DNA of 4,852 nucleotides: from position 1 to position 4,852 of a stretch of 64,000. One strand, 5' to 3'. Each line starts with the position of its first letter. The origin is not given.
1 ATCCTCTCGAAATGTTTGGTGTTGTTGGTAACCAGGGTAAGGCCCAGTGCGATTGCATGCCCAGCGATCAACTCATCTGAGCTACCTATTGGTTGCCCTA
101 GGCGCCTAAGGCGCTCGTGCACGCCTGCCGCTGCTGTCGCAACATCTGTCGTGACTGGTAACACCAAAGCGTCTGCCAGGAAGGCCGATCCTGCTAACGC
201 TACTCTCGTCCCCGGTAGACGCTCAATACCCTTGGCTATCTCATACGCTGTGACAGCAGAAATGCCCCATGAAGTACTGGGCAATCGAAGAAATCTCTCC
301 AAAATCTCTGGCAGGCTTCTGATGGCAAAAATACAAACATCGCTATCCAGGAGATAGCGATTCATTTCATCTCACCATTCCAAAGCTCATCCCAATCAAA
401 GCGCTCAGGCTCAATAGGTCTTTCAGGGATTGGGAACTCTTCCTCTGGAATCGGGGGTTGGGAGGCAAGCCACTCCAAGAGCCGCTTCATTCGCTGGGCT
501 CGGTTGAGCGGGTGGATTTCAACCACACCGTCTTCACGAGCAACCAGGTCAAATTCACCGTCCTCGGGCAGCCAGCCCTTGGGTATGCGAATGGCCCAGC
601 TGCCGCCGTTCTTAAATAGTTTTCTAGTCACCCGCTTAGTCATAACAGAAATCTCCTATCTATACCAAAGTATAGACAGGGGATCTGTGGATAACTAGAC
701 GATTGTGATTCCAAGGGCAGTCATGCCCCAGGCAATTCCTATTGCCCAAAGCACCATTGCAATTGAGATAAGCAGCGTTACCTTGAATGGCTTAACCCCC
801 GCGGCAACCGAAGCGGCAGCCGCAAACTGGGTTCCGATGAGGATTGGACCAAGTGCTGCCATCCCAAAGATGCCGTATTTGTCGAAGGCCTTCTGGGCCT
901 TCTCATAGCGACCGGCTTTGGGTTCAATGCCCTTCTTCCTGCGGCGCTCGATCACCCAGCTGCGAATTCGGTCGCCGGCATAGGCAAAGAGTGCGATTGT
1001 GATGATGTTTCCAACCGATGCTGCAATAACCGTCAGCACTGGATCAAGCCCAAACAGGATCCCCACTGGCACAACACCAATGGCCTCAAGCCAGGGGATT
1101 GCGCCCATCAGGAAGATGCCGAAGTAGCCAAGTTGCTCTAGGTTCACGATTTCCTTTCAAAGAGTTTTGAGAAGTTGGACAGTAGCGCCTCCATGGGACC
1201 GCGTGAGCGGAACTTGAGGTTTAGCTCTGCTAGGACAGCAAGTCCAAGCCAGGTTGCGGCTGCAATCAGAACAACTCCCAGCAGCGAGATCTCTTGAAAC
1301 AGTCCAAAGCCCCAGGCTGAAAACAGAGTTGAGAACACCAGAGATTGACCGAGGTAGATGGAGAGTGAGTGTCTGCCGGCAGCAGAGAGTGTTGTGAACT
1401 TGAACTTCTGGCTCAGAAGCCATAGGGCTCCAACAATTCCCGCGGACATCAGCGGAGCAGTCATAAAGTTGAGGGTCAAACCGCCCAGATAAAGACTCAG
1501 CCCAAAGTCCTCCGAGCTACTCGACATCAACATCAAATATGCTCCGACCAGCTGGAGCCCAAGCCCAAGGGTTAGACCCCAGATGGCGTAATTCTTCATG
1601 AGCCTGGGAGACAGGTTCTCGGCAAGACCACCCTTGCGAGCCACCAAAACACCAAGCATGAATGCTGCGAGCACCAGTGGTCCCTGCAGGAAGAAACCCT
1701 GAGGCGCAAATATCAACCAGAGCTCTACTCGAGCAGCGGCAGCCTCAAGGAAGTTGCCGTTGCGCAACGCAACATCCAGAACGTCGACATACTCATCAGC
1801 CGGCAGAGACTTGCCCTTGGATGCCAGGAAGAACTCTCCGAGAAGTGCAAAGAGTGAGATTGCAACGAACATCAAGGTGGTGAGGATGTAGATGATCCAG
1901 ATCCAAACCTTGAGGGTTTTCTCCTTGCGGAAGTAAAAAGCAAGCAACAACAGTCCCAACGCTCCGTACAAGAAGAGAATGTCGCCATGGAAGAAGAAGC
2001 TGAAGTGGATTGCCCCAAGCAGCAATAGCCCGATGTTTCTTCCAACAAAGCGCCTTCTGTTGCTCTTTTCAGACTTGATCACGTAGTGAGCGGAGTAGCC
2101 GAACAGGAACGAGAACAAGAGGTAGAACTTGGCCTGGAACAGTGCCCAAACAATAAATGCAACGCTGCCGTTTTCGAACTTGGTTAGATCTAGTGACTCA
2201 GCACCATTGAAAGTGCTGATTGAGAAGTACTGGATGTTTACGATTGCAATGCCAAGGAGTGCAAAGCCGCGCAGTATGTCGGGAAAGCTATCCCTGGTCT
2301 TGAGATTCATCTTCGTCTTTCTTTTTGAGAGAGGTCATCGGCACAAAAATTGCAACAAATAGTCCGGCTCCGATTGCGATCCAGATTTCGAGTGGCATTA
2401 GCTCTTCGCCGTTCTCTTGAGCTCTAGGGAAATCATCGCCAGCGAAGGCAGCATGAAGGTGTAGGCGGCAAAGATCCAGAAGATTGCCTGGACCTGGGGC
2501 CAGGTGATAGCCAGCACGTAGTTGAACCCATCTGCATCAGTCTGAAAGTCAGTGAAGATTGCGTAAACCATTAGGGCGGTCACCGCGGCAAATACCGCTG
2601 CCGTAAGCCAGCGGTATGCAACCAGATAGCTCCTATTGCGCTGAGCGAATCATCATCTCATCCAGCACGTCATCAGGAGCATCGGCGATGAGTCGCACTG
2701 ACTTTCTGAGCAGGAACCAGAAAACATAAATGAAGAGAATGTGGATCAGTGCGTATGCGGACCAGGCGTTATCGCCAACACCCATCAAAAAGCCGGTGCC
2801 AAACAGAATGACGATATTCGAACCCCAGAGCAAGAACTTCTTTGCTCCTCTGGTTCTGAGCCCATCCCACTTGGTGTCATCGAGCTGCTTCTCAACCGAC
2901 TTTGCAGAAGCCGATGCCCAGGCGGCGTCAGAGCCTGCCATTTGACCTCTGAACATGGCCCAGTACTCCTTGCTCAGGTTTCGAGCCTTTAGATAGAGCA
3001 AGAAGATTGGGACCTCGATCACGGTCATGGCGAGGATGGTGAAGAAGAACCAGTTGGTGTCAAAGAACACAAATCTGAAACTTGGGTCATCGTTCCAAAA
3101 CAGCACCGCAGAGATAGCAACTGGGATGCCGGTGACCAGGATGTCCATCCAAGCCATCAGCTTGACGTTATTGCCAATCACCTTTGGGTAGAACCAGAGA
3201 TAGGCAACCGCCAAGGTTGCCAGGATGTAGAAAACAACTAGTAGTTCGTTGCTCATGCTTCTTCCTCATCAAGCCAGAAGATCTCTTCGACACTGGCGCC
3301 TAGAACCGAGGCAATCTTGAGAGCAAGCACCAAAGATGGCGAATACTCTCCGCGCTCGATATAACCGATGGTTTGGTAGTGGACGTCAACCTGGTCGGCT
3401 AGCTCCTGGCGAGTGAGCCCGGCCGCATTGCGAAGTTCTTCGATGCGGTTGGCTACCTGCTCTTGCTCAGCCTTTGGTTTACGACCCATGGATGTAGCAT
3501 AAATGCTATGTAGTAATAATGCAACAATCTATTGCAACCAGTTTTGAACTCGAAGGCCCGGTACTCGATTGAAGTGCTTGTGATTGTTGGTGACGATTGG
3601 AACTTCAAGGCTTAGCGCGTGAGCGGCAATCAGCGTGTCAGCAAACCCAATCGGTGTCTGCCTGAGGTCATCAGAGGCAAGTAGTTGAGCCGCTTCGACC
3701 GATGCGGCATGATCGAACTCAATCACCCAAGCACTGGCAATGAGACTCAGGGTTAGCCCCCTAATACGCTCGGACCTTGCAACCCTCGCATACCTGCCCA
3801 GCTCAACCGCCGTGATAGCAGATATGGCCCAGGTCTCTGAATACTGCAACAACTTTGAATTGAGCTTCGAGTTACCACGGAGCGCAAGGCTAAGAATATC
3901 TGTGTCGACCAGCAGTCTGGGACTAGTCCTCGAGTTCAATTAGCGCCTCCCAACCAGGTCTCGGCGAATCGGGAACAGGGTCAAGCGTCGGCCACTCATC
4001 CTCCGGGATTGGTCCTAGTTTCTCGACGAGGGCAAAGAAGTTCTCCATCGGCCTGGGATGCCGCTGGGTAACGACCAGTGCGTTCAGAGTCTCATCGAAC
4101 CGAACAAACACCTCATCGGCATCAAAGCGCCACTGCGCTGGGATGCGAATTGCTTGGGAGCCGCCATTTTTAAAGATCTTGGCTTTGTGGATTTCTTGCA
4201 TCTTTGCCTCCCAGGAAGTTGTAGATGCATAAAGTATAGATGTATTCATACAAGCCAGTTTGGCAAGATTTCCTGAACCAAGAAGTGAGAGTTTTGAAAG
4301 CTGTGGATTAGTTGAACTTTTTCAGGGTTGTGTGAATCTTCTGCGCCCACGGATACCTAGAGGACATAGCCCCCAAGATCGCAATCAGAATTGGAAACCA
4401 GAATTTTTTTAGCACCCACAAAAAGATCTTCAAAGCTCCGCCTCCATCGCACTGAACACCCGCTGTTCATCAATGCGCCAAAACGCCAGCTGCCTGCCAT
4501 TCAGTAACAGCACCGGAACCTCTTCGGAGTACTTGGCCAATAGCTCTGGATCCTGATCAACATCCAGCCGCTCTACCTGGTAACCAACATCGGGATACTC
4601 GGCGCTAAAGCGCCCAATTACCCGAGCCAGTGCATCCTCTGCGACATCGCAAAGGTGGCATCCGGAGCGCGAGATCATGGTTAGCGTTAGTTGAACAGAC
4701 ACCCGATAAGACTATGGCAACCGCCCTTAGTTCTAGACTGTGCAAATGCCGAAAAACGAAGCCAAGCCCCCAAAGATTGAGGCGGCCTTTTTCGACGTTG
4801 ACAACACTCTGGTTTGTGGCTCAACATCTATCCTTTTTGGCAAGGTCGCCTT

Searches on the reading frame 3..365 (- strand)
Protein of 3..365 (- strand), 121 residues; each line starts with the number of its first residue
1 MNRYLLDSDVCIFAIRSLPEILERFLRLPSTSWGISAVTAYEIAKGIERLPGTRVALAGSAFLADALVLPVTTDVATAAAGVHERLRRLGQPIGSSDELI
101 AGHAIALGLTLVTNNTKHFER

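Call 10: search_protein_families(library=pfam, proteins=[window:3-365:-], max_evalue=0.01)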
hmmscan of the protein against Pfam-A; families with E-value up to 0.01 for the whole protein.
window:3-365:- (121 aa): 1 family
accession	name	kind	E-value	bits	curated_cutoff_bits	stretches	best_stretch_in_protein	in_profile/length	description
PF01850.27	PIN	-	1.3e-11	45.6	23.6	1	4-120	1-115/120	PIN domain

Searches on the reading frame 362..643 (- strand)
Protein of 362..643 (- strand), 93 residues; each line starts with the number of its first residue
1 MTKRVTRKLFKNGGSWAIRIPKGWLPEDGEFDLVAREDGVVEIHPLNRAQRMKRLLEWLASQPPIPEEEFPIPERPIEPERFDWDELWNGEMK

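Call 10: search_protein_families(library=pfam, proteins=[window:362-643:-], max_evalue=0.01)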
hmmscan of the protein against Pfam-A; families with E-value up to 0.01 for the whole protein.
window:362-643:- (93 aa): 1 family
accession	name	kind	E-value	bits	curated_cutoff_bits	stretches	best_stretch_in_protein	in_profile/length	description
PF04014.23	MazE_antitoxin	-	0.0047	17.3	24.7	1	10-48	2-45/48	Antidote-toxin recognition MazE, bacterial antitoxin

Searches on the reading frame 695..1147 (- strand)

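Call 9: search_protein_families(library=pfam, proteins=[window:695-1147:-], max_evalue=0.01)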
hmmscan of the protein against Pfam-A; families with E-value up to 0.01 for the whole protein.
window:695-1147:- (150 aa): 1 family
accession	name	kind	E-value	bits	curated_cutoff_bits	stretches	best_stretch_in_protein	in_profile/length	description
PF06695.16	Sm_multidrug_ex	-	3e-10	41.2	30.7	1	21-135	1-119/121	Putative small multi-drug export protein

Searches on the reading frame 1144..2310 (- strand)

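Call 9: search_protein_families(library=pfam, proteins=[window:1144-2310:-], max_evalue=0.01)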
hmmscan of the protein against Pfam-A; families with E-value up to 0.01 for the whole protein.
window:1144-2310:- (388 aa): 1 family
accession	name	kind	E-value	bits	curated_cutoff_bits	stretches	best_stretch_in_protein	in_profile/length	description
PF04235.18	DUF418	-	2e-22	80.3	23.6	1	224-377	2-156/163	Protein of unknown function (DUF418)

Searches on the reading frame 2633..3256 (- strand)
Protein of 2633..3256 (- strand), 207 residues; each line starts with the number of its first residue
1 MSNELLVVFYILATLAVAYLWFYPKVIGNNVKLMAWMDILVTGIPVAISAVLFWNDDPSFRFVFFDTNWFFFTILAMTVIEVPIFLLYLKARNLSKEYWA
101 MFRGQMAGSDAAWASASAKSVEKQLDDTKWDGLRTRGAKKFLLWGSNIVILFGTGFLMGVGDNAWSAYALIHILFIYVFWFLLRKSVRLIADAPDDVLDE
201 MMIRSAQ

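Call 22: search_protein_families(library=pfam, proteins=[window:2633-3256:-], max_evalue=0.01)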
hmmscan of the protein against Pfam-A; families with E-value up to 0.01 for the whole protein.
window:2633-3256:- (207 aa): 0 families

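Call 73: search_protein_families(library=ncbifam, proteins=[window:2633-3256:-], max_evalue=0.001)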
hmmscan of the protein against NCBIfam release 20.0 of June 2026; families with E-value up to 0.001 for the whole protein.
window:2633-3256:- (207 aa): 0 families

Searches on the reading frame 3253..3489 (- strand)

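Call 22: search_protein_families(library=pfam, proteins=[window:3253-3489:-], max_evalue=0.01)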
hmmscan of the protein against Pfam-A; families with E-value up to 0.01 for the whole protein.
window:3253-3489:- (78 aa): 4 families
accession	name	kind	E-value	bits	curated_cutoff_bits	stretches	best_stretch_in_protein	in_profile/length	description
PF01381.28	HTH_3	-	6e-15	55.5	23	1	16-70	1-55/55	Helix-turn-helix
PF13560.12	HTH_31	-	3.3e-11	43.8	27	1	13-69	3-60/64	Helix-turn-helix domain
PF13443.12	HTH_26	-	0.00013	22.6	22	1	15-71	1-58/63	Cro/C1-type HTH DNA-binding domain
PF13413.12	HTH_25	-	0.0033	17.7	24.6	1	17-50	3-36/62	Helix-turn-helix domain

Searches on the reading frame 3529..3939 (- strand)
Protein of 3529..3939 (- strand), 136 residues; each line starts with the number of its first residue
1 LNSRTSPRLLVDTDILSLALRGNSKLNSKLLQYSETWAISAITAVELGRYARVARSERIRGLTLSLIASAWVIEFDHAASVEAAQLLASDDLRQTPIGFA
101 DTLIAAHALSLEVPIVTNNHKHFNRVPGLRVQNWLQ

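Call 9: search_protein_families(library=pfam, proteins=[window:3529-3939:-], max_evalue=0.01)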
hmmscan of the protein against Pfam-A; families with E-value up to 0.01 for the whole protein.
window:3529-3939:- (136 aa): 1 family
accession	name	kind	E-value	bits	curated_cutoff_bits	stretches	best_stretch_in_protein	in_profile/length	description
PF01850.27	PIN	-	6.6e-10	40.1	23.6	1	10-128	2-119/120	PIN domain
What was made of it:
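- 3529..4201 (-): MazE-type antitoxin (4201-3923) plus PIN toxin (3939-3529). Call 9.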

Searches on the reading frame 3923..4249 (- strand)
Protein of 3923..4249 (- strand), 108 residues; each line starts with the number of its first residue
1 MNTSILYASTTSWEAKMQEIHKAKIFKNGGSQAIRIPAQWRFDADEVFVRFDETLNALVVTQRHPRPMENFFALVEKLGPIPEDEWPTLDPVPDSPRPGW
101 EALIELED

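Call 9: search_protein_families(library=pfam, proteins=[window:3923-4249:-], max_evalue=0.01)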
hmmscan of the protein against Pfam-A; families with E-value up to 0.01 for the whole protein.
window:3923-4249:- (108 aa): 1 family
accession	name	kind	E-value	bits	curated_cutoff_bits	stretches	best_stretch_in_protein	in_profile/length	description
PF04014.23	MazE_antitoxin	-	2e-05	24.9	24.7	1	25-51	1-32/48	Antidote-toxin recognition MazE, bacterial antitoxin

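Call 63: find_homologous_proteins(query=window:3923-4201:-, max_evalue=0.00001)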
Query window:3923-4201:- (92 aa): 16 proteins with E <= 0.00001 among 18 candidates.
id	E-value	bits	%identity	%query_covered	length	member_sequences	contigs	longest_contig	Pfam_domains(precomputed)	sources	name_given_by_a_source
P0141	6.5e-54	198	95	100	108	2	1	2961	-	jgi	jgi:antitoxin VapB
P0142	8.2e-51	188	89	100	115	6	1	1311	PF04014.24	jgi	jgi:antitoxin VapB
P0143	9.1e-48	179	89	95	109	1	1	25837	PF04014.24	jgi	jgi:antitoxin VapB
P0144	1.3e-47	178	87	95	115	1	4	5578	PF04014.24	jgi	jgi:antitoxin VapB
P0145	3.6e-47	177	86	95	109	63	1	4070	PF04014.24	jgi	jgi:antitoxin VapB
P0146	2.7e-36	142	67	100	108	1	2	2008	PF04014.24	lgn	-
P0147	3.8e-35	138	69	100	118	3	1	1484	PF04014.24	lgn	-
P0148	7.7e-35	137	65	95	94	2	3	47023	PF04014.24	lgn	-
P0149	5.7e-33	131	71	91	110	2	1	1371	PF04014.24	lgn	-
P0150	1.6e-32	130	68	91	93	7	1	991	PF04014.24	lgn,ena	-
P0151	6.0e-31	125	65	91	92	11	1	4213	PF04014.24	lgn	-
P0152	1.4e-30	124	63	91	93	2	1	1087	PF04014.24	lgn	-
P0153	1.7e-29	120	64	91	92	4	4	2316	PF04014.24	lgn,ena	-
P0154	9.5e-26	108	65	78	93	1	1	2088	PF04014.24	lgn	-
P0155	3.3e-17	81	73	57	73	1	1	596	PF04014.24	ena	-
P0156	4.7e-11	61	69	52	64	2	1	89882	-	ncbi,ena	-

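Call 64: find_encoding_contigs(protein=P0143, flank=10000, max_places=10)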
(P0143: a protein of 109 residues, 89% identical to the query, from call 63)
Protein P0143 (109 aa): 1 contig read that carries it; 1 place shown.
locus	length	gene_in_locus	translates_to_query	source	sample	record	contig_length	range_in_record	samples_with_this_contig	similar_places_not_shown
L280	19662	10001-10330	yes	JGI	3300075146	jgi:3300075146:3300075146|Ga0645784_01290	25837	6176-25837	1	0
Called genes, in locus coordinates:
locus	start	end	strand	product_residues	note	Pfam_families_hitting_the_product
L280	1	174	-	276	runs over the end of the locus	PF08281:Sigma70_r4_2 (faint), PF00196:GerE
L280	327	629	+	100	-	-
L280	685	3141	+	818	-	PF02861:Clp_N, PF13191:AAA_16 (weak), PF00004:AAA, PF17871:AAA_lid_9, PF00158:Sigma54_activat, PF07724:AAA_2, PF07728:AAA_5, PF10431:ClpB_D2-small, +8 more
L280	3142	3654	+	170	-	PF04832:SOUL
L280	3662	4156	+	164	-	PF00583:Acetyltransf_1, PF13673:Acetyltransf_10, PF13508:Acetyltransf_7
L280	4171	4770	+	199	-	-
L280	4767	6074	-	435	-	PF18073:Zn_ribbon_LapB, PF03796:DnaB_C (weak), PF06745:ATPase, PF23442:DUF7125, PF13191:AAA_16 (weak), PF13481:AAA_25, PF00004:AAA (weak), PF13401:AAA_22 (weak), +3 more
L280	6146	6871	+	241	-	PF02517:Rce1-like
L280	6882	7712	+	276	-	PF02558:ApbA, PF03807:F420_oxidored, PF14748:P5CR_dimer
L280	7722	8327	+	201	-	PF01022:HTH_5, PF12840:HTH_20, PF12802:MarR_2, PF01978:TrmB (weak), PF09339:HTH_IclR (weak), PF24033:DUF7342 (faint)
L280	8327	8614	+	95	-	PF13239:2TM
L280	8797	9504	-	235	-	PF00702:Hydrolase, PF08282:Hydrolase_3 (faint), PF12710:HAD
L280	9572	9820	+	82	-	PF05768:Glrx-like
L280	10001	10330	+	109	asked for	PF04014:MazE_antitoxin (weak)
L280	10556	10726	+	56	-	-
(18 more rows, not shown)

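Call 65: find_encoding_contigs(protein=P0148, flank=10000, max_places=10)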
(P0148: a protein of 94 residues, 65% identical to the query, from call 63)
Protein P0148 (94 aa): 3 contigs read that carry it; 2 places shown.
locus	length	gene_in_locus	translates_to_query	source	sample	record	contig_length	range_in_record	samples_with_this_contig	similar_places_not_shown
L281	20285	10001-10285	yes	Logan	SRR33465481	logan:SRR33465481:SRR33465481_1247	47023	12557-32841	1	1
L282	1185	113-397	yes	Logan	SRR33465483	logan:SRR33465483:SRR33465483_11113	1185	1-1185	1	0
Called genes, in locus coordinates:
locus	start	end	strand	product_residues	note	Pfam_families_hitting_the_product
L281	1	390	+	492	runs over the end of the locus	PF01336:tRNA_anti-codon, PF00152:tRNA-synt_2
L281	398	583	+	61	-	-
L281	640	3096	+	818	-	PF02861:Clp_N, PF13191:AAA_16 (weak), PF00004:AAA, PF17871:AAA_lid_9, PF00158:Sigma54_activat, PF07724:AAA_2, PF07728:AAA_5, PF10431:ClpB_D2-small, +9 more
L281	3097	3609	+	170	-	PF04832:SOUL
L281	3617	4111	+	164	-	PF00583:Acetyltransf_1, PF13673:Acetyltransf_10 (weak), PF13508:Acetyltransf_7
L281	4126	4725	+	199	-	-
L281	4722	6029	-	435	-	PF18073:Zn_ribbon_LapB, PF03796:DnaB_C (weak), PF06745:ATPase, PF13481:AAA_25, PF23442:DUF7125 (weak), PF13191:AAA_16 (weak), PF00004:AAA (weak), PF13401:AAA_22 (weak), +2 more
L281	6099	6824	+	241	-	PF02517:Rce1-like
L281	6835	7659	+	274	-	PF02558:ApbA, PF03807:F420_oxidored, PF14748:P5CR_dimer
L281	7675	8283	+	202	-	PF01022:HTH_5, PF12840:HTH_20, PF01978:TrmB (weak), PF09339:HTH_IclR, PF12802:MarR_2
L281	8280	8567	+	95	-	PF13239:2TM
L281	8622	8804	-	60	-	-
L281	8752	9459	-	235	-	PF00702:Hydrolase, PF08282:Hydrolase_3 (faint), PF12710:HAD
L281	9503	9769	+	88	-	PF05768:Glrx-like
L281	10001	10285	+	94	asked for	PF04014:MazE_antitoxin (weak)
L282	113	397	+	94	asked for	PF04014:MazE_antitoxin (weak)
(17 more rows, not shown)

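Call 78: find_encoding_contigs(protein=P0156, flank=10000, max_places=5)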
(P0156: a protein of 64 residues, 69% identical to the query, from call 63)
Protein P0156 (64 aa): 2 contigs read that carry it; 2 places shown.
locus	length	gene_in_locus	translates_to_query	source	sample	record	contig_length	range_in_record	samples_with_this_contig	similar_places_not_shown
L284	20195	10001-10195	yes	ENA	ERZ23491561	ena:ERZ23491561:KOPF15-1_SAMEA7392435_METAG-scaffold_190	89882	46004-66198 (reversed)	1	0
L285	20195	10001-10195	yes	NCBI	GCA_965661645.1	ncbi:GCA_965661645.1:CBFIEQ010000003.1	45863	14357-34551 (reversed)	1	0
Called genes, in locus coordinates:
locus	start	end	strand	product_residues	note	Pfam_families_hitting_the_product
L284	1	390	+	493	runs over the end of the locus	PF01336:tRNA_anti-codon, PF00152:tRNA-synt_2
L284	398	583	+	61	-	-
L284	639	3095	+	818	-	PF02861:Clp_N, PF13191:AAA_16 (weak), PF00004:AAA, PF17871:AAA_lid_9, PF00158:Sigma54_activat, PF07724:AAA_2, PF07728:AAA_5, PF10431:ClpB_D2-small, +8 more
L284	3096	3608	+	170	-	PF04832:SOUL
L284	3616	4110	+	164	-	PF00583:Acetyltransf_1, PF13673:Acetyltransf_10, PF13508:Acetyltransf_7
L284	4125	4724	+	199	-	-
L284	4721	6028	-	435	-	PF18073:Zn_ribbon_LapB, PF03796:DnaB_C (weak), PF06745:ATPase, PF13481:AAA_25, PF23442:DUF7125 (weak), PF13191:AAA_16 (weak), PF00004:AAA (weak), PF13401:AAA_22 (weak), +2 more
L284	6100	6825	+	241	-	PF02517:Rce1-like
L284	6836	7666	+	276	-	PF02558:ApbA (weak), PF03807:F420_oxidored, PF14748:P5CR_dimer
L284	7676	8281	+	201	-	PF01022:HTH_5, PF12840:HTH_20, PF12802:MarR_2, PF01978:TrmB (weak), PF09339:HTH_IclR (weak), PF24033:DUF7342 (faint)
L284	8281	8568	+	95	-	PF13239:2TM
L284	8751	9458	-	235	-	PF00702:Hydrolase, PF12710:HAD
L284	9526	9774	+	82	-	PF05768:Glrx-like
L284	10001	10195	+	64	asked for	-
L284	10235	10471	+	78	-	PF13560:HTH_31, PF01381:HTH_3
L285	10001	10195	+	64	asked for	-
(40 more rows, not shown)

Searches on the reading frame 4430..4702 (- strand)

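Call 9: search_protein_families(library=pfam, proteins=[window:4430-4702:-], max_evalue=0.01)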
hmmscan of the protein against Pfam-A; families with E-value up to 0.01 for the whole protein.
window:4430-4702:- (90 aa): 2 families
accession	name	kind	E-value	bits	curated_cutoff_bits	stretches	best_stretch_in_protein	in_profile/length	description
PF05768.20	Glrx-like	-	2.1e-18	66.9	26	1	6-85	1-75/77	Glutaredoxin-like domain (DUF836)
PF10865.14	DUF2703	-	0.0091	16.5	23.6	1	12-75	12-75/120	Domain of unknown function (DUF2703)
